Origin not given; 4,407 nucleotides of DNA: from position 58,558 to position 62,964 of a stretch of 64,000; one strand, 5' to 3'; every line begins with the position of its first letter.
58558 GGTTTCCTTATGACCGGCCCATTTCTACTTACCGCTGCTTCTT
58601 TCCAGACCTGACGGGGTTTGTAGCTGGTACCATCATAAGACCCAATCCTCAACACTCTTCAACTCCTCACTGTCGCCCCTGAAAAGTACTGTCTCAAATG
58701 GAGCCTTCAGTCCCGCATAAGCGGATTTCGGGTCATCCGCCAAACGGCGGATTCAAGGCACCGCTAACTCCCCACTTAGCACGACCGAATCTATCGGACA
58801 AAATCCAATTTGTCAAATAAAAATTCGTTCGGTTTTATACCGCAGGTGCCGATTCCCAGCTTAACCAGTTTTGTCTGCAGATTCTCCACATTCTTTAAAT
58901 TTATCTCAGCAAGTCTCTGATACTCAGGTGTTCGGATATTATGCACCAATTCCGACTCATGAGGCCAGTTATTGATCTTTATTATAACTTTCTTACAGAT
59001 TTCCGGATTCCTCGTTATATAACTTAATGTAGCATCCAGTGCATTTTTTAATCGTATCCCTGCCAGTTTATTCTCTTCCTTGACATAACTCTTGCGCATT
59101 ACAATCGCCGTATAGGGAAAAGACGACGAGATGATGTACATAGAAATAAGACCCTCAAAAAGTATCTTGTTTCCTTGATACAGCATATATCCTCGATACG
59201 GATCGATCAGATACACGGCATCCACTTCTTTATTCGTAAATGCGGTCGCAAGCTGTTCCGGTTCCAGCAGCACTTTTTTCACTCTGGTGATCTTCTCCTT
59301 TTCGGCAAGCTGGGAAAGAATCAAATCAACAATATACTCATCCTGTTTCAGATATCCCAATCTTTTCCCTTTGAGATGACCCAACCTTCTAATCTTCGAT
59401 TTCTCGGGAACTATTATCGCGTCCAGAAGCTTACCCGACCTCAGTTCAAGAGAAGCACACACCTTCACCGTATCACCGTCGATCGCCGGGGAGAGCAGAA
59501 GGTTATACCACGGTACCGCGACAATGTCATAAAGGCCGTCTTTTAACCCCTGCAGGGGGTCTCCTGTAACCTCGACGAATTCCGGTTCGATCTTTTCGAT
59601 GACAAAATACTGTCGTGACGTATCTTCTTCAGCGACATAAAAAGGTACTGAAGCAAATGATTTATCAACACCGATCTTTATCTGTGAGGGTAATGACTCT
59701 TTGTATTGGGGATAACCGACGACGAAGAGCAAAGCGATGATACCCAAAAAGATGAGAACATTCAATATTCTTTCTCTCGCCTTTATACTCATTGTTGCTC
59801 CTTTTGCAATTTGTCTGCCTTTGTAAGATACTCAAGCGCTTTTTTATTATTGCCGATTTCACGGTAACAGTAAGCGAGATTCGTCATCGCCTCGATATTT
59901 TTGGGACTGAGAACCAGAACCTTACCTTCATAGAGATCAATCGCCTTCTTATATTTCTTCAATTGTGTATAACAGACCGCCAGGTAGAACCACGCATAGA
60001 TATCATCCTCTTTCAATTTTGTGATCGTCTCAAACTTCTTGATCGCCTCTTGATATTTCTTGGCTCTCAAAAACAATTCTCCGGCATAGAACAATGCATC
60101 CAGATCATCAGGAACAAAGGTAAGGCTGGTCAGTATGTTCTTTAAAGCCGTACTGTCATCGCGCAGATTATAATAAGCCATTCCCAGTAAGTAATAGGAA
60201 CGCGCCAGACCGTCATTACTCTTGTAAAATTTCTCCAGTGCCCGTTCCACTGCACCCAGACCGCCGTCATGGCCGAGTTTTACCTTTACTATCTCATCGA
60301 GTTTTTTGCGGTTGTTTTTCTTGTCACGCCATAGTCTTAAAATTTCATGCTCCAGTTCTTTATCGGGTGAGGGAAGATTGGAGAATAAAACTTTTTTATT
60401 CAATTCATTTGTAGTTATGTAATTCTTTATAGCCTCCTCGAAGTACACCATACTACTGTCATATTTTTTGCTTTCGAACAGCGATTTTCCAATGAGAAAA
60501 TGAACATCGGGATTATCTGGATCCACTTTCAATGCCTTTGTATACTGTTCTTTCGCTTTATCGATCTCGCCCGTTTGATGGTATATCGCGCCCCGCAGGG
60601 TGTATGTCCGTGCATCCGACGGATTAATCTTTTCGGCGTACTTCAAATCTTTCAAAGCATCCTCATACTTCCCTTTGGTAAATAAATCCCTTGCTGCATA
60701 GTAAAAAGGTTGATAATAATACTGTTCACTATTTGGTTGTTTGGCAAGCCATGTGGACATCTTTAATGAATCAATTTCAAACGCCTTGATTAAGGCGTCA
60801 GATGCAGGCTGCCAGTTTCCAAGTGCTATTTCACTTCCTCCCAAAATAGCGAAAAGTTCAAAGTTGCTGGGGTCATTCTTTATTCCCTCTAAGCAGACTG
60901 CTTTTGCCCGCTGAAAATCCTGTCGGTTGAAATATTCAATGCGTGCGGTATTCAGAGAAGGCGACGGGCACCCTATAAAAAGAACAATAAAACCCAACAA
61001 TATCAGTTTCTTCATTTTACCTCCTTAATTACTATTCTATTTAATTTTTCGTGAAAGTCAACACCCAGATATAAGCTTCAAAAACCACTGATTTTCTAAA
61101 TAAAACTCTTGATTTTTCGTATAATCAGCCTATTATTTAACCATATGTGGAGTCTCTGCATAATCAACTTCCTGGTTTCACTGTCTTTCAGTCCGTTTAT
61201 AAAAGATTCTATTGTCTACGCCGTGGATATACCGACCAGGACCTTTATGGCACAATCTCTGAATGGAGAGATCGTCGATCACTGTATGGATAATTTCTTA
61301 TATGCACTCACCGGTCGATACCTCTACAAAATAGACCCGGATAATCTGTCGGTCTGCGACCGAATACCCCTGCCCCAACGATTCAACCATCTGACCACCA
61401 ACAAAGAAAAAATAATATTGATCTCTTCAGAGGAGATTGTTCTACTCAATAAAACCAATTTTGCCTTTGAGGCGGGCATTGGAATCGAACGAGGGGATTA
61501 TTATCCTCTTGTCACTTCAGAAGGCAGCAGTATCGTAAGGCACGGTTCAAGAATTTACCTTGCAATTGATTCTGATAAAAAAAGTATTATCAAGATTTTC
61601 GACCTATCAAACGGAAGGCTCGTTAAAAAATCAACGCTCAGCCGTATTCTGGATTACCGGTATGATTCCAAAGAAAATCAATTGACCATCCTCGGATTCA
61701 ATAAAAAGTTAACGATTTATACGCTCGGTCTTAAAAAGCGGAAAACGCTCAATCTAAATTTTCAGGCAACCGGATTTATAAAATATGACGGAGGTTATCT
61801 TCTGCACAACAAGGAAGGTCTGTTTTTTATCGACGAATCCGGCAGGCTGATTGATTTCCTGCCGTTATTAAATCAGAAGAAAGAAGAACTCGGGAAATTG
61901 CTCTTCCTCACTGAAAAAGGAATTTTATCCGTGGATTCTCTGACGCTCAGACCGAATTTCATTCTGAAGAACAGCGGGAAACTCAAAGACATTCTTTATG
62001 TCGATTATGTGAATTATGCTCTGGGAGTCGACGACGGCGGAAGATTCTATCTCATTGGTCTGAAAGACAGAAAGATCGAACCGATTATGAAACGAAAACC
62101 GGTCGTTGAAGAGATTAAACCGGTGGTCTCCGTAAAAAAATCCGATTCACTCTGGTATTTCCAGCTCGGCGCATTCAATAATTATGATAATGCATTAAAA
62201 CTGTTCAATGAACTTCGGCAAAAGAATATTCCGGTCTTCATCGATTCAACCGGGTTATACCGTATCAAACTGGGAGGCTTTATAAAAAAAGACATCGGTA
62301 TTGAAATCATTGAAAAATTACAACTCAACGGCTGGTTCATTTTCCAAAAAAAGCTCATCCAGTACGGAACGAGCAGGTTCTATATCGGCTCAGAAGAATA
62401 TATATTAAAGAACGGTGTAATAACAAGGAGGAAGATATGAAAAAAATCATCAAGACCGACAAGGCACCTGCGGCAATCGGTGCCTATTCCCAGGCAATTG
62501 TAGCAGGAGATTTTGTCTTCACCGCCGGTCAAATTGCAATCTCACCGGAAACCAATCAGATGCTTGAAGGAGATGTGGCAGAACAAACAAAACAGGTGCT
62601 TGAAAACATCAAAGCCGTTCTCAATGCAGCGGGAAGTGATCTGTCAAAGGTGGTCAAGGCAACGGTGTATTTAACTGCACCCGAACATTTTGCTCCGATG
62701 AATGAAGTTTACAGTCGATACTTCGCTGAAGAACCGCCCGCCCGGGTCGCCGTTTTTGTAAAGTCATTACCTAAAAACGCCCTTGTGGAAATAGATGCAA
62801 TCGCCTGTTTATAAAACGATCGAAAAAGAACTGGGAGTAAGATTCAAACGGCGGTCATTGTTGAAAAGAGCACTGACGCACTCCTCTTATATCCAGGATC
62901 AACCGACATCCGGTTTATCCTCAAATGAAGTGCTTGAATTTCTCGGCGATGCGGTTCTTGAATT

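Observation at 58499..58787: Unannotated long-form (Alu-domain) SRP RNA in a T9SS-bearing lineage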

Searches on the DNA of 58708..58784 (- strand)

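Call 73: build_rna_model(alignment_id=A2, structure=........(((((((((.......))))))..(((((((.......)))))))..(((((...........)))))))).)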
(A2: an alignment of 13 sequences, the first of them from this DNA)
Model R1 built from alignment A2 (13 sequences, 80 columns); structure: as given.
model positions 77; base pairs 21; branch points 2; effective number of sequences 1.56; information 0.734 bits per position. Calibrated on 0.2 Mb of random sequence (short: E-values are rough).
structure used (alignment columns):
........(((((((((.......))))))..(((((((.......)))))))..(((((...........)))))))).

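Call 74: search_with_rna_model(model_id=R1, sources=[window, L034, L150, L157, L090, L129, L118, L168, L197, L194, L189, L174, L116, L095, L192, L154, L202, L204, L206, L207, L208, L209, L210, L211, L004, L005, L003, L019, L035, L053, L031, L047, L028, L046, L032], make_alignment=true, max_evalue=0.001)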
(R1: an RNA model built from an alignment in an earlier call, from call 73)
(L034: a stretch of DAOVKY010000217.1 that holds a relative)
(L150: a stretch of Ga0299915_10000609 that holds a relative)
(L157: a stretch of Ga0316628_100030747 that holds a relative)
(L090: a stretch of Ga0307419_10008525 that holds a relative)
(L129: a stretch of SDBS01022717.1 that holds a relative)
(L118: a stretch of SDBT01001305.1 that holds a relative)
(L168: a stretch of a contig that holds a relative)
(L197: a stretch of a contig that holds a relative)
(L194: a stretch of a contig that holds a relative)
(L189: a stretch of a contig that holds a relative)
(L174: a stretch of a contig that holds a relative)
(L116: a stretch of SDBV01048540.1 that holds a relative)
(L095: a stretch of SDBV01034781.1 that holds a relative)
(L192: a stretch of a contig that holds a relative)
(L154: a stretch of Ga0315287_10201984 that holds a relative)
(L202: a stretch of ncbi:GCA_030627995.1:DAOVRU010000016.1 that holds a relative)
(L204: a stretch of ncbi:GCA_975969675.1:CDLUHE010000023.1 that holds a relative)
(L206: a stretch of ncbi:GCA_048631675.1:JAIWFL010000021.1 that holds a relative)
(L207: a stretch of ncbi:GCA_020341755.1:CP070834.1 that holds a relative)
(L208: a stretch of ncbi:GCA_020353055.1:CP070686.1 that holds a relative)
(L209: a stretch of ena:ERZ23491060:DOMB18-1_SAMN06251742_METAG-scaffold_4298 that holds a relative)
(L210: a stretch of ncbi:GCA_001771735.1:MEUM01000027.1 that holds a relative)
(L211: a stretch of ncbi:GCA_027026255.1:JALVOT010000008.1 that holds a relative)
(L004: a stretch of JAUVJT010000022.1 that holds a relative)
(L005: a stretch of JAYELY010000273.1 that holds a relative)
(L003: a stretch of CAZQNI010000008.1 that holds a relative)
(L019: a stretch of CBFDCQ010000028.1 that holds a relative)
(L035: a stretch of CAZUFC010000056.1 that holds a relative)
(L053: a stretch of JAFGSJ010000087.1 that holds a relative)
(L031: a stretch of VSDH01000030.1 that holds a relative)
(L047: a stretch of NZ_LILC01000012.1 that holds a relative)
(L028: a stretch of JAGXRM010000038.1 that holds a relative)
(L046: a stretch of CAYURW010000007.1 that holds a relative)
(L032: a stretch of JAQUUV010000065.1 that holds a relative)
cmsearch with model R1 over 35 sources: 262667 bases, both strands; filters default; matches with E-value up to 0.001: 35.
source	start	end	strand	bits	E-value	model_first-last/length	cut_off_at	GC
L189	3809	3885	-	100.8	2.7e-20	1-77/77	no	0.68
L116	3551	3627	+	99.7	4.7e-20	1-77/77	no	0.69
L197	412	489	+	95.5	4.2e-19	1-77/77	no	0.62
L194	1783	1860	+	95.4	4.5e-19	1-77/77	no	0.67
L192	1846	1918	-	93.3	1.3e-18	1-77/77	no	0.67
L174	6165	6240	+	92.8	1.7e-18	1-77/77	no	0.7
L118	1353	1425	+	90.3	6.1e-18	1-77/77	no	0.68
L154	1942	2016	+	90.1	6.9e-18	1-77/77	no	0.72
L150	2472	2549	-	88.5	1.6e-17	1-77/77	no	0.67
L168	3609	3681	-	88.3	1.8e-17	1-77/77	no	0.68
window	58708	58784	-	85.4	7.8e-17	1-77/77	no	0.58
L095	741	811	+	84.6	1.2e-16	1-77/77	no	0.68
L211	1172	1250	+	81.2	6.9e-16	1-77/77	no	0.56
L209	1162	1240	+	79.8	1.4e-15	1-77/77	no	0.59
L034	1183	1262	+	78.4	3e-15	1-77/77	no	0.55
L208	987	1065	+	74.8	1.9e-14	1-77/77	no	0.61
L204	924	1000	+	70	2.2e-13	1-77/77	no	0.56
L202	985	1062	+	69.8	2.6e-13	1-77/77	no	0.59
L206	1065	1141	+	68.9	4e-13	1-77/77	no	0.64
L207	1079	1151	+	68.6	4.8e-13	1-77/77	no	0.62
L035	2586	2643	+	63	8.6e-12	1-77/77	no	0.64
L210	1084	1159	+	62.9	8.9e-12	1-77/77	no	0.57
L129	482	557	-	62.9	9e-12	1-77/77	no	0.57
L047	2561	2618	+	62.7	9.9e-12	1-77/77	no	0.66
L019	2695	2753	+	60.3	3.4e-11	1-77/77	no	0.66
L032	1130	1188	+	58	1.1e-10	1-77/77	no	0.54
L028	2458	2515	+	57.9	1.2e-10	1-77/77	no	0.64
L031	2713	2770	+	55.6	4e-10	1-77/77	no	0.57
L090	4251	4322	+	53.7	1.1e-09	1-77/77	no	0.72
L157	3790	3861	+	53.2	1.4e-09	1-77/77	no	0.64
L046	2585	2643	+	51.5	3.2e-09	1-77/77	no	0.63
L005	2694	2752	+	48.1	1.9e-08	1-77/77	no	0.68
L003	2720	2777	+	45.5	7.4e-08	1-77/77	no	0.59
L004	2696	2754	+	42.8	3e-07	1-77/77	no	0.66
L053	1894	1948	+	38.5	2.8e-06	1-77/77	no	0.62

Alignment A5: 35 matches aligned to the model, 84 columns, each read 5' to 3' on its own strand. Consensus structure (alignment columns), stored with it:
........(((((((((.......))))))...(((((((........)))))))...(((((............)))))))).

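Call 82: search_with_rna_model(model_id=R1, sources=[L212, L213], max_evalue=0.01, show_alignments=2)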
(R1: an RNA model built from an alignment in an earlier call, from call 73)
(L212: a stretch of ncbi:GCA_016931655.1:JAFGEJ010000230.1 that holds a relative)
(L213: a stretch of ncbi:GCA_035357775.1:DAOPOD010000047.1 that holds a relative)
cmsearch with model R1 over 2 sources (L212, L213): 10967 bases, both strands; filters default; matches with E-value up to 0.01: 1.
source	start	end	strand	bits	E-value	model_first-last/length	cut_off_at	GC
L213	1589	1661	+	88.7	6e-19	1-77/77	no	0.68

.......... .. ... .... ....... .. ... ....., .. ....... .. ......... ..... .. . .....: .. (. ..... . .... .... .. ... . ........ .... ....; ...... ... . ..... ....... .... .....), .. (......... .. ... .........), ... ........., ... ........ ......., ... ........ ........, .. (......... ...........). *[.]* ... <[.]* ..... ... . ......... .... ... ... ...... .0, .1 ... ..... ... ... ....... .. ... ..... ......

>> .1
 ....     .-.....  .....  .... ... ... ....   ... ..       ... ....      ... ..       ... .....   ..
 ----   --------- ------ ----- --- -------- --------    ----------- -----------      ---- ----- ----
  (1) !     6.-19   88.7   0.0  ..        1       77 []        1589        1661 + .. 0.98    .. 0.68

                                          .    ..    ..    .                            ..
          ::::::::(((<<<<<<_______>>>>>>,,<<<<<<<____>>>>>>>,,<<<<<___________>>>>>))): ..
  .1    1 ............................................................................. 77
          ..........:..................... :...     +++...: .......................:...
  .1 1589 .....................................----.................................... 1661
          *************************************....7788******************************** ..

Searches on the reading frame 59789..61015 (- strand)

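Call 7: search_protein_families(library=pfam, proteins=[window:59789-61015:-])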
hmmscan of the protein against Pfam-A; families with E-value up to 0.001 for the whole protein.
window:59789-61015:- (408 aa): 27 families (the best 25 are shown)
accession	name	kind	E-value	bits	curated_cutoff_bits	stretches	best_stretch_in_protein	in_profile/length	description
PF07719.23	TPR_2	-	9.5e-41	135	27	2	135-168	1-34/34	Tetratricopeptide repeat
PF00515.34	TPR_1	-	1.8e-37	126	27.8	2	135-168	1-34/34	Tetratricopeptide repeat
PF13432.12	TPR_16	-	2.2e-28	98.8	32.7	3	148-199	10-61/65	Tetratricopeptide repeat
PF13431.12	TPR_17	-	1.6e-26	90.7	24.4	1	365-395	4-34/34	Tetratricopeptide repeat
PF14559.12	TPR_19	-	1.5e-25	89.7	25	3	112-172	2-62/68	Tetratricopeptide repeat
PF13414.12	TPR_11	-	2.3e-25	88.4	26.8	2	142-181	1-40/42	TPR repeat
PF13181.12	TPR_8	-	2.3e-25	87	25.7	2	135-168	1-34/34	Tetratricopeptide repeat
PF12895.13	ANAPC3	-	7.4e-23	81.1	27.2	1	301-363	19-80/82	Anaphase-promoting complex, cyclosome, subunit 3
PF13424.12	TPR_12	-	2.3e-21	76.2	30.1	2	342-400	6-71/77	Tetratricopeptide repeat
PF13428.12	TPR_14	-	2.4e-21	74.5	23.5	1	137-176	3-42/44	Tetratricopeptide repeat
PF13174.12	TPR_6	-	3.9e-18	65.2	26.3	0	306-333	1-28/33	Tetratricopeptide repeat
PF13371.12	TPR_9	-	4.4e-15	55.9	35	1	114-173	8-67/73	Tetratricopeptide repeat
PF23914.1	TPR_CcmH_CycH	-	7.6e-15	55.5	42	1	272-363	51-145/158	Cytochrome c-type biogenesis protein H TPR domain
PF25062.1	ARM_TT21_N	-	3e-10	40.6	40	1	97-200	96-199/222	Tetratricopeptide repeat protein 21 N-terminal ARM repeat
PF13176.12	TPR_7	-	1.5e-09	37.6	27.9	0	376-399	1-24/36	Tetratricopeptide repeat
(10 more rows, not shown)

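Call 8: search_protein_families(library=ncbifam, proteins=[window:59789-61015:-])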
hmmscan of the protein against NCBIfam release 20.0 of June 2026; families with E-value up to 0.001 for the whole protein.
window:59789-61015:- (408 aa): 29 families (the best 25 are shown)
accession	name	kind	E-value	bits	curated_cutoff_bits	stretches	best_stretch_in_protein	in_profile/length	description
NF040959.1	MamA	equivalog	2.5e-31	108.7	200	2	259-404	59-203/204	magnetosome protein MamA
TIGR02917.1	PEP_TPR_lipo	equivalog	7.3e-29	100.2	312.2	2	259-405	725-868/899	XrtA/PEP-CTERM system TPR-repeat protein PrsT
TIGR02521.1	type_IV_pilW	equivalog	2.7e-28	99.1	154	2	112-248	42-181/234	type IV pilus biogenesis/stability protein PilW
TIGR02552.1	LcrH_SycD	equivalog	4.6e-24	84.7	104.8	2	300-407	13-119/136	SycD/LcrH family type III secretion system chaperone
TIGR02795.1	tol_pal_ybgF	equivalog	1.3e-13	51.6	90.1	2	309-399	6-101/119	tol-pal system protein YbgF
NF033920.0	C39_PA2778_fam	equivalog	2.2e-13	50.2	150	2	313-404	164-254/255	PA2778 family cysteine peptidase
TIGR00990.1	3a0801s09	subfamily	3.8e-12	45.6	757.25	2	112-212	342-435/615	mitochondrial import receptor subunit TOM70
NF047507.1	TPR_BatC_Lepto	exception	1.4e-11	44.3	175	1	112-168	69-129/214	TPR repeat-containing protein BatC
NF033762.1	social_mot_Tgl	equivalog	3.3e-11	43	225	1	111-177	146-212/252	social motility TPR repeat lipoprotein Tgl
NF033758.1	gliding_GltE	equivalog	4.9e-11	42.3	225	1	220-405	141-321/411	adventurous gliding motility TPR repeat lipoprotein GltE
NF053607.1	CHU_0125_OmpA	equivalog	7.1e-11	41.3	620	2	312-406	26-119/639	CHU_0125 family OmpA-like outer membrane integrity protein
TIGR00540.1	TPR_hemY_coli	hypoth_equivalog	1.8e-10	40.2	142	1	256-363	284-383/385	heme biosynthesis-associated TPR protein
NF041522.1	TPR_sll0314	equivalog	3e-10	39.8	225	1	145-204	190-249/275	Sll0314/Alr1548 family TPR repeat-containing protein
NF047371.1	FlcA_CTERM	equivalog_domain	5.5e-10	38.3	300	1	106-203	444-541/646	periplasmic flagellar collar protein FlcA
NF052415.1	T3SS_chap_SctY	equivalog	9.9e-10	38.9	70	0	304-363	5-64/106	type III secretion apparatus assembly chaperone SctY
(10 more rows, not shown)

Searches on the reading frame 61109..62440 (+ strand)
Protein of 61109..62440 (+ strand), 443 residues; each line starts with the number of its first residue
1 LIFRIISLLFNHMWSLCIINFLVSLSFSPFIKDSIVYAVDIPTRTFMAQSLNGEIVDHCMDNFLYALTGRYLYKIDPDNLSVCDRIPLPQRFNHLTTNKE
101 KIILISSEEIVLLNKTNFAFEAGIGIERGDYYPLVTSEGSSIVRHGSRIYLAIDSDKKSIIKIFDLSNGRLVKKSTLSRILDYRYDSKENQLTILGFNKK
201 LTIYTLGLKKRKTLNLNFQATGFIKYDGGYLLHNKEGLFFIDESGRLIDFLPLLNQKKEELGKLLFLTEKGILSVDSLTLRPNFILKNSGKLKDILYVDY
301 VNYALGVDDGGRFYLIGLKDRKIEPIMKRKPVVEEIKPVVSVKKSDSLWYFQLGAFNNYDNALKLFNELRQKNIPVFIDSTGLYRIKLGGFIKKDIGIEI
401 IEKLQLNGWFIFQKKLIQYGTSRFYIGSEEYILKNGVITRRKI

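Call 7: search_protein_families(library=pfam, proteins=[window:61109-62440:+])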
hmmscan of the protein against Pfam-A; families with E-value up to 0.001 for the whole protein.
window:61109-62440:+ (443 aa): 1 family
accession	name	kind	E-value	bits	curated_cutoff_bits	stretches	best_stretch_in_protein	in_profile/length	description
PF05036.18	SPOR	-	4.8e-08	33.7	21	1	347-395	3-55/76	SPOR domain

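Call 8: search_protein_families(library=ncbifam, proteins=[window:61109-62440:+])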
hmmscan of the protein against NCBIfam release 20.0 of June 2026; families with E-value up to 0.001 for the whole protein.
window:61109-62440:+ (443 aa): 0 families

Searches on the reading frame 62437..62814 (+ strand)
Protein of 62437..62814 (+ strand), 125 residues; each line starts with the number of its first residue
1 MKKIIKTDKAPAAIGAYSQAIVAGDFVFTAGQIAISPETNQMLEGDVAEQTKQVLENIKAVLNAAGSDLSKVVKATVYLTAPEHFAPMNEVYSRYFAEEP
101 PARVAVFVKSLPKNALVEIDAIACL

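Call 8: search_protein_families(library=ncbifam, proteins=[window:62437-62814:+])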
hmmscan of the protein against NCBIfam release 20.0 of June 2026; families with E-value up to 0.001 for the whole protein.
window:62437-62814:+ (125 aa): 3 families
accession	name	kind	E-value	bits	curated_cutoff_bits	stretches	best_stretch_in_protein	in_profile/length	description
TIGR00004.1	TIGR00004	subfamily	3.9e-50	169.2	106.25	1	2-124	1-124/125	Rid family detoxifying hydrolase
NF008490.0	PRK11401.1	equivalog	1.5e-31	108.9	222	1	1-123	1-125/129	enamine/imine deaminase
TIGR03610.1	RutC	equivalog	1.4e-21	76.9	169.1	1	2-123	3-124/127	pyrimidine utilization protein C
